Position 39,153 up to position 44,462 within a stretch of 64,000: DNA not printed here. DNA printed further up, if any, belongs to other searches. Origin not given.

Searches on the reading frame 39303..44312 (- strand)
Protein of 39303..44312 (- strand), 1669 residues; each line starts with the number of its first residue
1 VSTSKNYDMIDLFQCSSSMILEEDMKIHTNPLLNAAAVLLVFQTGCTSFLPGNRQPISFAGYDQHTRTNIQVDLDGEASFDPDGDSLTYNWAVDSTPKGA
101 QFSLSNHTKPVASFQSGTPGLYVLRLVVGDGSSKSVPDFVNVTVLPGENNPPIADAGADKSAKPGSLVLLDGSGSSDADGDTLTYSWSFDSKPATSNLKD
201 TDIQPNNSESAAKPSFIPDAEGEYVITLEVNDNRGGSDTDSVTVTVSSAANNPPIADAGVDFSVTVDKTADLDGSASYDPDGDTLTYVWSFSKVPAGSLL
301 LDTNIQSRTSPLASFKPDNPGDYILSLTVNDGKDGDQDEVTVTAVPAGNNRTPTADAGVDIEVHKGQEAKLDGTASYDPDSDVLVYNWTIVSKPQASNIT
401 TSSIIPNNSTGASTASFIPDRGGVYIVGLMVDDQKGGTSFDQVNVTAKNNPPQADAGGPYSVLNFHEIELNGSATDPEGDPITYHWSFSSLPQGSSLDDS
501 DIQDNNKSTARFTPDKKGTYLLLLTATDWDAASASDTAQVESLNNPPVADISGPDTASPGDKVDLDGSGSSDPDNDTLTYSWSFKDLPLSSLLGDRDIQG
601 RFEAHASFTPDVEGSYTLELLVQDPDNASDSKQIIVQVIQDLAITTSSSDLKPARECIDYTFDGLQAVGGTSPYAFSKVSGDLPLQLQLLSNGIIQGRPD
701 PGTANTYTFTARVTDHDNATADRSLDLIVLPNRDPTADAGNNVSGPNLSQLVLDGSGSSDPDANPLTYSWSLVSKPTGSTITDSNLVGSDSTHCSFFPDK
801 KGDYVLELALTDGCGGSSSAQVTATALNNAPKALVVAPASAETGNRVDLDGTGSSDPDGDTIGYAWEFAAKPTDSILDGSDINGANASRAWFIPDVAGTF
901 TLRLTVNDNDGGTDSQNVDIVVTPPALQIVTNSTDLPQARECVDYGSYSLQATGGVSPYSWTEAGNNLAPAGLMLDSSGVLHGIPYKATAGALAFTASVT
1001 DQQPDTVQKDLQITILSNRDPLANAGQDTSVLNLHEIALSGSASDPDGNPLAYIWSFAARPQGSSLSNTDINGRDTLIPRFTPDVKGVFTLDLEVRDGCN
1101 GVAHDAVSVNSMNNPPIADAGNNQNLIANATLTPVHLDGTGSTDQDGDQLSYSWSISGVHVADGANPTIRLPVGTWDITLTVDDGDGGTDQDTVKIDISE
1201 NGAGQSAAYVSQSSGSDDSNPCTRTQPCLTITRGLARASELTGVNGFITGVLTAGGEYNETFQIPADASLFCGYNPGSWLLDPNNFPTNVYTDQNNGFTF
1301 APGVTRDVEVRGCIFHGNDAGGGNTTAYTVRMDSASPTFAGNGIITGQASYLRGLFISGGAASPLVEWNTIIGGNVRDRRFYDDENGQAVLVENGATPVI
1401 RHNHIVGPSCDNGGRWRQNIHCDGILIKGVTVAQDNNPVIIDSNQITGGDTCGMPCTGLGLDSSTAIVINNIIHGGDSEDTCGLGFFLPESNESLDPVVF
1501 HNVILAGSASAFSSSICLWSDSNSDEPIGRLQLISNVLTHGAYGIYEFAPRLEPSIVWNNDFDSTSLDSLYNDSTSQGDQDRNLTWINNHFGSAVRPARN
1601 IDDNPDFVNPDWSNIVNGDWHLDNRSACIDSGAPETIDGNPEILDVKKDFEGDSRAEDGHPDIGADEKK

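Call 20: search_protein_families(library=pfam, proteins=[window:39303-44312:-], max_evalue=0.001)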
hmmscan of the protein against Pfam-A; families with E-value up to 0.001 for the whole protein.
window:39303-44312:- (1669 aa): 8 families
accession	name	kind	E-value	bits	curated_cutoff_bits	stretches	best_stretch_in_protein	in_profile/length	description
PF22352.2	K319L-like_PKD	-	1.5e-103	339.4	27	10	156-246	1-84/84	K319L-like, PKD domain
PF18911.6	PKD_4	-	1.5e-79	262.6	27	8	149-246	1-85/85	PKD domain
PF21027.3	Sde0182_C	-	7.9e-43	145.4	27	1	168-234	2-69/83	Cellulose-binding protein Sde0182, C-terminal domain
PF17963.7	Big_9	-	1.1e-37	129.2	23.6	2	149-245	1-89/89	Bacterial Ig domain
PF00801.26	PKD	-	7.2e-30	103.3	23.5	1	160-246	9-80/80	PKD domain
PF02010.21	REJ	-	1.5e-24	86.9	25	3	221-295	52-132/452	REJ domain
PF05345.18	He_PIG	-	1.2e-20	74.2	24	2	947-1015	20-95/96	Putative Ig domain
PF07495.19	Y_Y_Y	-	4.3e-12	46.2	26.6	0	497-538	17-58/65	Y_Y_Y domain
